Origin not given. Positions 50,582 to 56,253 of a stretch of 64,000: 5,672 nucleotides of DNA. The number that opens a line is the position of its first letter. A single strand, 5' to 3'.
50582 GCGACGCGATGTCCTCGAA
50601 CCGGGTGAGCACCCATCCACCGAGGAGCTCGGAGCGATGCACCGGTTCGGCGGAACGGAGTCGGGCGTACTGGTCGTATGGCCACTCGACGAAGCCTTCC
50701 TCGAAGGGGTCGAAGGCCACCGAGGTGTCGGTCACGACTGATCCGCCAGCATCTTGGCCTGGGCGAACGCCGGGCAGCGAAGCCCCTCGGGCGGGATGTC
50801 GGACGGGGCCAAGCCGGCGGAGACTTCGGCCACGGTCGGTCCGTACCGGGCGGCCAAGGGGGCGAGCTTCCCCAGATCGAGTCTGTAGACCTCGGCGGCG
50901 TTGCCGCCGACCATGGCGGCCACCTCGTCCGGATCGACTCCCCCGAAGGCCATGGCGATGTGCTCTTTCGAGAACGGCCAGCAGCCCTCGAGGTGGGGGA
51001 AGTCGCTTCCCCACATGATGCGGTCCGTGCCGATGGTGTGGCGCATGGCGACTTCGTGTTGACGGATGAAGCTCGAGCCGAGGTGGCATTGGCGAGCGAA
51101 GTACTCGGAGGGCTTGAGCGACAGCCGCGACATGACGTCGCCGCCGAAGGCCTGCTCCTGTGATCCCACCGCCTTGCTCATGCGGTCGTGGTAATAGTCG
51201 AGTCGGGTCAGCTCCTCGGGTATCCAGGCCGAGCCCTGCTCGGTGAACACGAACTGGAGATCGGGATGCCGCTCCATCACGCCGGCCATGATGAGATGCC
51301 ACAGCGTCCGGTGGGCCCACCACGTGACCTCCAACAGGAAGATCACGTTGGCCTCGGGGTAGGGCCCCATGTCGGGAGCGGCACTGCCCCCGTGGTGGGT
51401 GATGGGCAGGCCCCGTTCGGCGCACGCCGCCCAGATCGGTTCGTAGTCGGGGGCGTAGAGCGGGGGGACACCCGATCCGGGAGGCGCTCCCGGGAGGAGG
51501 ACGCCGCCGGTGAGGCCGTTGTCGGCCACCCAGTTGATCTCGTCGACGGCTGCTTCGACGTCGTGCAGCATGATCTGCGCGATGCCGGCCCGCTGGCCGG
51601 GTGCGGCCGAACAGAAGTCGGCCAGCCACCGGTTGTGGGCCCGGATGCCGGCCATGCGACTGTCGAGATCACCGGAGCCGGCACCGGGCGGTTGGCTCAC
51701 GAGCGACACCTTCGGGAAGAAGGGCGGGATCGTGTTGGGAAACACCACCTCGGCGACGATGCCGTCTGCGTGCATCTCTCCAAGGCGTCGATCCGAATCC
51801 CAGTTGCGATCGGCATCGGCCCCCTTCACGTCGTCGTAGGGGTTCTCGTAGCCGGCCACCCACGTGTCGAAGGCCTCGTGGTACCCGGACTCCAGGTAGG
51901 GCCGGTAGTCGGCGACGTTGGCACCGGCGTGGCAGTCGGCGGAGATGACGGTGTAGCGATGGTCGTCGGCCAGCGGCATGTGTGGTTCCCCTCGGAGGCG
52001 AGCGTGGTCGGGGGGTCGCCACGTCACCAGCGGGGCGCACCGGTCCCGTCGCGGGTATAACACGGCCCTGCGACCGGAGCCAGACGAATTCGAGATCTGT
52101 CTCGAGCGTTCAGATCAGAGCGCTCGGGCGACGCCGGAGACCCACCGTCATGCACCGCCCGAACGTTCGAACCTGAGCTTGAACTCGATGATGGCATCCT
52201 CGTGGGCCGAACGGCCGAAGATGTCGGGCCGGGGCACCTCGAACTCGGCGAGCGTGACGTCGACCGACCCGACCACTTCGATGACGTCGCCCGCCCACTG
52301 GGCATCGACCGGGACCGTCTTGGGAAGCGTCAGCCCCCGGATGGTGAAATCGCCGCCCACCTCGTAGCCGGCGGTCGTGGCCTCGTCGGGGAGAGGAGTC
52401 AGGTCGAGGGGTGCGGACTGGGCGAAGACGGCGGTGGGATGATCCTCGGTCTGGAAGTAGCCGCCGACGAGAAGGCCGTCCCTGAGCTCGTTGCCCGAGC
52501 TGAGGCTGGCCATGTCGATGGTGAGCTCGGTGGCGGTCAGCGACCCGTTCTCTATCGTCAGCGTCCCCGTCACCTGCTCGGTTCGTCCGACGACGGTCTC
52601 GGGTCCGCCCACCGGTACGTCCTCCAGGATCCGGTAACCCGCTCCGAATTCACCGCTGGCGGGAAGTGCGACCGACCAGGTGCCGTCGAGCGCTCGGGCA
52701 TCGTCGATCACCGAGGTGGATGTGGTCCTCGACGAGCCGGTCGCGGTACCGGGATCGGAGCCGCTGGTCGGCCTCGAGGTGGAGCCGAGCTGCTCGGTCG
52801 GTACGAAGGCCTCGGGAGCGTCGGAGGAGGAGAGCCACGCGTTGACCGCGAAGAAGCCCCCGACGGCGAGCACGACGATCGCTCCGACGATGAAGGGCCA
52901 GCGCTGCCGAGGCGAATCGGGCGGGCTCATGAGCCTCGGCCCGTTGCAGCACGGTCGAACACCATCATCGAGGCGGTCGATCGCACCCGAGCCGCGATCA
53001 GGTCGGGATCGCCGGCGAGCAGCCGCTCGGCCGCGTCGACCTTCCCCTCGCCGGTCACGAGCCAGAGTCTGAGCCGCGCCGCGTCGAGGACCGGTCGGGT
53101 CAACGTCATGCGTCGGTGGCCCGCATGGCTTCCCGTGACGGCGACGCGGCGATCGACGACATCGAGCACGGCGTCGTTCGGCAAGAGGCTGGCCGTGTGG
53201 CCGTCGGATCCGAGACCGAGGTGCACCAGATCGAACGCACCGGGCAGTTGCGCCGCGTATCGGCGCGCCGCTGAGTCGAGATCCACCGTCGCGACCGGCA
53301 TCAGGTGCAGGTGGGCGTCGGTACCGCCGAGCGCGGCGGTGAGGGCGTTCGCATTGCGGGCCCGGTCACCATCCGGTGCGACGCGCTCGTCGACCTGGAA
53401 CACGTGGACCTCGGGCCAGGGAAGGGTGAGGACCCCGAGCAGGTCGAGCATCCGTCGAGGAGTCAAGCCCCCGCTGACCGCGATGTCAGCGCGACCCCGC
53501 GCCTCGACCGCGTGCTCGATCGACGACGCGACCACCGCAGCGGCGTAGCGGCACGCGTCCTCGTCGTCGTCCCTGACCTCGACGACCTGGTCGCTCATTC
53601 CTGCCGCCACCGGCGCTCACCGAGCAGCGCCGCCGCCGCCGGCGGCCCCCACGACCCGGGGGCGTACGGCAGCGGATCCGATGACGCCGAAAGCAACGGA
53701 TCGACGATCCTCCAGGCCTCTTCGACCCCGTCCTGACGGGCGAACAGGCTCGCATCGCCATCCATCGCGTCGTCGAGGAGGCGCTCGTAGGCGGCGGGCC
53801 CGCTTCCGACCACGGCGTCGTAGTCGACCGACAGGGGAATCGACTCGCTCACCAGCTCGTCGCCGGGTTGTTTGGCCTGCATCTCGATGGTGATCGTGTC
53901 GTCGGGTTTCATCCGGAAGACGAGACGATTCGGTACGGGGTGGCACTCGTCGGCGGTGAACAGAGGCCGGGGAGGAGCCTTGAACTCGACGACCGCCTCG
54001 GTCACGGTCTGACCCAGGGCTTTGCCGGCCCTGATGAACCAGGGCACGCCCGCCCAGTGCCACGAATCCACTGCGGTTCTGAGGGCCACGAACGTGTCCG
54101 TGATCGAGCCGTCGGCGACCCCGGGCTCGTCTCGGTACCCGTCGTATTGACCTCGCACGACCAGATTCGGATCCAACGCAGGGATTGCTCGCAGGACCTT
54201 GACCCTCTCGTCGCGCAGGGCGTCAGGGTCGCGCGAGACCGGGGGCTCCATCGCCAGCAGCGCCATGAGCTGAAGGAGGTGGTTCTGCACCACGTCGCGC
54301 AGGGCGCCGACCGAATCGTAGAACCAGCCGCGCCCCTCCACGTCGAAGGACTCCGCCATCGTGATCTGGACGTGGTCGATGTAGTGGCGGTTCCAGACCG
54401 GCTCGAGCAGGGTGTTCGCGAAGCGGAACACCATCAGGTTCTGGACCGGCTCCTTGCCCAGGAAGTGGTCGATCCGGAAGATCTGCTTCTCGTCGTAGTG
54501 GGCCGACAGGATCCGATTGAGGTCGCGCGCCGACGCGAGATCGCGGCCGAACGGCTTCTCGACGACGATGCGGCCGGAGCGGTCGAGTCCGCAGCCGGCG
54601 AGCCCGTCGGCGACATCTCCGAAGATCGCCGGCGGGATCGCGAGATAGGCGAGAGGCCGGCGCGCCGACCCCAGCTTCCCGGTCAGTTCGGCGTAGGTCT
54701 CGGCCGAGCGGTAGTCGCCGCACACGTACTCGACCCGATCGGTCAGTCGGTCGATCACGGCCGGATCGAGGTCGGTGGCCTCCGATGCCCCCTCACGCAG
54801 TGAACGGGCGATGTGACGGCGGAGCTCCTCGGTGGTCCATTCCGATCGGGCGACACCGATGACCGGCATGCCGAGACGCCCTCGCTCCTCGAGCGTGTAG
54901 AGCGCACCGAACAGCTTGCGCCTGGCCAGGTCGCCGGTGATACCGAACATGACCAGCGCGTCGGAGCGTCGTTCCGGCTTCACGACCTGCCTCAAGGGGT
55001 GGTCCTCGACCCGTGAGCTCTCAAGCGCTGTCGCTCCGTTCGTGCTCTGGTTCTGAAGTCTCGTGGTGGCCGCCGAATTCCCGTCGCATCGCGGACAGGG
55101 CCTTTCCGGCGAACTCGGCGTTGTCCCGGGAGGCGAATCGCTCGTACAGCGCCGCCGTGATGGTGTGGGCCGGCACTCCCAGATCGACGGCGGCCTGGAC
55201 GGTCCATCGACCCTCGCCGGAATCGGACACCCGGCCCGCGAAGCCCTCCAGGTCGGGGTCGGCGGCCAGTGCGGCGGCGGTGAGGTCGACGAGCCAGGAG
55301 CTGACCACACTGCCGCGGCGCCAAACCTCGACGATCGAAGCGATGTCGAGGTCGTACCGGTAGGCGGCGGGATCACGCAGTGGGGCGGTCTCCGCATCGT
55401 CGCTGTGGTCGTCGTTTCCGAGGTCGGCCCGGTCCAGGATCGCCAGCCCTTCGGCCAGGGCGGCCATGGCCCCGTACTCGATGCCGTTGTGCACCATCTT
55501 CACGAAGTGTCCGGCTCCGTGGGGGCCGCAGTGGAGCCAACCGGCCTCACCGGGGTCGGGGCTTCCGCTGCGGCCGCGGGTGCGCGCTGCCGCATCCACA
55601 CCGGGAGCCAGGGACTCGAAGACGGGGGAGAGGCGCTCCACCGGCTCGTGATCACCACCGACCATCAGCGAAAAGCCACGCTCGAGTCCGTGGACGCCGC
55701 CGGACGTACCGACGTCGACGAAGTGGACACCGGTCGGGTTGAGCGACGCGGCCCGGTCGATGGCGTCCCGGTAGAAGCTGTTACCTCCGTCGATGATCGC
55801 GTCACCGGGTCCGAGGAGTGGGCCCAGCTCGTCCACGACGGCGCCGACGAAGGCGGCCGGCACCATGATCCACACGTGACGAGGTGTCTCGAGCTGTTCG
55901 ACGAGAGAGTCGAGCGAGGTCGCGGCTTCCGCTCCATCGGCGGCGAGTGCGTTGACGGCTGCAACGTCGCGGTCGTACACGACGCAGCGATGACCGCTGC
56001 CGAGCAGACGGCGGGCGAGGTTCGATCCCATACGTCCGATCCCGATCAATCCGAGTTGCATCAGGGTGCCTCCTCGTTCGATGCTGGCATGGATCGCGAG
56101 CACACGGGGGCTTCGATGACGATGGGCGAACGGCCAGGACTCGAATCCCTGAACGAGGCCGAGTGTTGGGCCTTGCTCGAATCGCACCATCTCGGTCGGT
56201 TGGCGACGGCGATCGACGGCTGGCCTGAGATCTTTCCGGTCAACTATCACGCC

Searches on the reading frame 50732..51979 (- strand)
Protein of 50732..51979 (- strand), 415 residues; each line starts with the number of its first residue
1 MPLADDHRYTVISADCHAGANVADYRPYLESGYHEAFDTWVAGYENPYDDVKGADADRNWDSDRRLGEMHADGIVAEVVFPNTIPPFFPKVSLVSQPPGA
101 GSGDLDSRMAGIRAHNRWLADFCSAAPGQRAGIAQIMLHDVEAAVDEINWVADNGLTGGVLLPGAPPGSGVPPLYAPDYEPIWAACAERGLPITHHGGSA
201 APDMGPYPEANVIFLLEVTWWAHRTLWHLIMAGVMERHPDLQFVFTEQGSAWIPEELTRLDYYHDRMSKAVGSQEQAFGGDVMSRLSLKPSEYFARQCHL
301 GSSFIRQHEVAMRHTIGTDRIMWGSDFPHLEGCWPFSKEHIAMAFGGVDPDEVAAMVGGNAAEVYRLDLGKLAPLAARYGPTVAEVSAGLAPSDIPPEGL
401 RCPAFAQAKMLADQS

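Call 72: search_protein_families(library=pfam, max_evalue=0.00001, proteins=[window:50732-51979:-])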
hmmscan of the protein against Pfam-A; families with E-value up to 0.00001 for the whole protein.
window:50732-51979:- (415 aa): 1 family
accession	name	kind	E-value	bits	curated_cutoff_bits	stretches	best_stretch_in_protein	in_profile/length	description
PF04909.20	Amidohydro_2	-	1.2e-32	114.3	26.4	1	43-367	11-289/289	Amidohydrolase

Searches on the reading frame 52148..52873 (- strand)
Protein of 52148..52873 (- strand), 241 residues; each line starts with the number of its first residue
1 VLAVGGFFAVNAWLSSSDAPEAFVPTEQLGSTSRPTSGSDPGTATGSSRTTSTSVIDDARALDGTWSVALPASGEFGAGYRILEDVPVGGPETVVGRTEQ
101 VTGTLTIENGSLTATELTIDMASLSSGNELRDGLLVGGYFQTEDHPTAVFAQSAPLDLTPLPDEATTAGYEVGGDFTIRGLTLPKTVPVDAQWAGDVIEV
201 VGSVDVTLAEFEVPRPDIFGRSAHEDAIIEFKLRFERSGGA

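Call 19: search_protein_families(library=pfam, max_evalue=0.00001, proteins=[window:52148-52873:-])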
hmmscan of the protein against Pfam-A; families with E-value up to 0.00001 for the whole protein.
window:52148-52873:- (241 aa): 1 family
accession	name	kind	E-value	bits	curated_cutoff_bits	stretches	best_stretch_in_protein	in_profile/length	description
PF04264.18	YceI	-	5.8e-17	62.9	23.7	1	92-231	20-146/150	YceI-like domain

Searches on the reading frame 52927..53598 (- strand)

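Call 19: search_protein_families(library=pfam, max_evalue=0.00001, proteins=[window:52927-53598:-])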
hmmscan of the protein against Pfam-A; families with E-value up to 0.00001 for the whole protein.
window:52927-53598:- (223 aa): 1 family
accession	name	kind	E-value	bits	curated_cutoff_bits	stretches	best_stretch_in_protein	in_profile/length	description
PF01182.26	Glucosamine_iso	-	1.6e-44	152.9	27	1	11-207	2-218/225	Glucosamine-6-phosphate isomerases/6-phosphogluconolactonase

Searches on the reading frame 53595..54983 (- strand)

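Call 72: search_protein_families(library=pfam, max_evalue=0.00001, proteins=[window:53595-54983:-])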
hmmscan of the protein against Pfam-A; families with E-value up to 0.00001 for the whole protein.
window:53595-54983:- (462 aa): 2 families
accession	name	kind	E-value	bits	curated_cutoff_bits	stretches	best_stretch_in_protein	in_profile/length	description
PF02781.21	G6PD_C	-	1.9e-99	332.9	27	1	184-457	1-291/296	Glucose-6-phosphate dehydrogenase, C-terminal domain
PF00479.28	G6PD_N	-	7.4e-50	170.6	22.1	1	11-182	1-183/183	Glucose-6-phosphate dehydrogenase, NAD binding domain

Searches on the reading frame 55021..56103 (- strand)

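Call 25: search_protein_families(library=pfam, max_evalue=0.1, proteins=[window:55021-56103:-])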
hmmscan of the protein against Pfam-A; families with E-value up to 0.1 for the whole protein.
window:55021-56103:- (360 aa): 9 families
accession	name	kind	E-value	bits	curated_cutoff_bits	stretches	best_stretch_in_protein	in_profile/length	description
PF03446.21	NAD_binding_2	-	3.3e-37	128.4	21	1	17-167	2-154/161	NAD binding domain of 6-phosphogluconate dehydrogenase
PF00393.24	6PGD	-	4.5e-22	79.2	27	3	198-226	1-29/290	6-phosphogluconate dehydrogenase, C-terminal domain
PF03807.23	F420_oxidored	-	1.3e-05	26.2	21.6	1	17-105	2-90/94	NADP oxidoreductase coenzyme F420-dependent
PF02826.25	2-Hacid_dh_C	-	5e-05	23.2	25.1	1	15-70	37-91/178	D-isomer specific 2-hydroxyacid dehydrogenase, NAD binding domain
PF14833.11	NAD_binding_11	-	0.00033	21.3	30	1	196-228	1-33/122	NAD-binding of NADP-dependent 3-hydroxyisobutyrate dehydrogenase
PF02254.24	TrkA_N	-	0.00038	21.2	23.8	1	19-60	3-44/116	TrkA-N domain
PF01488.26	Shikimate_DH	-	0.0027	18.2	24.3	1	17-72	15-74/138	Shikimate / quinate 5-dehydrogenase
PF02737.24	3HCDH_N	-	0.018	15.4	22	1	17-58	2-43/180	3-hydroxyacyl-CoA dehydrogenase, NAD binding domain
PF01408.29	GFO_IDH_MocA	-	0.076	14.1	24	0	17-84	3-73/120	Oxidoreductase family, NAD-binding Rossmann fold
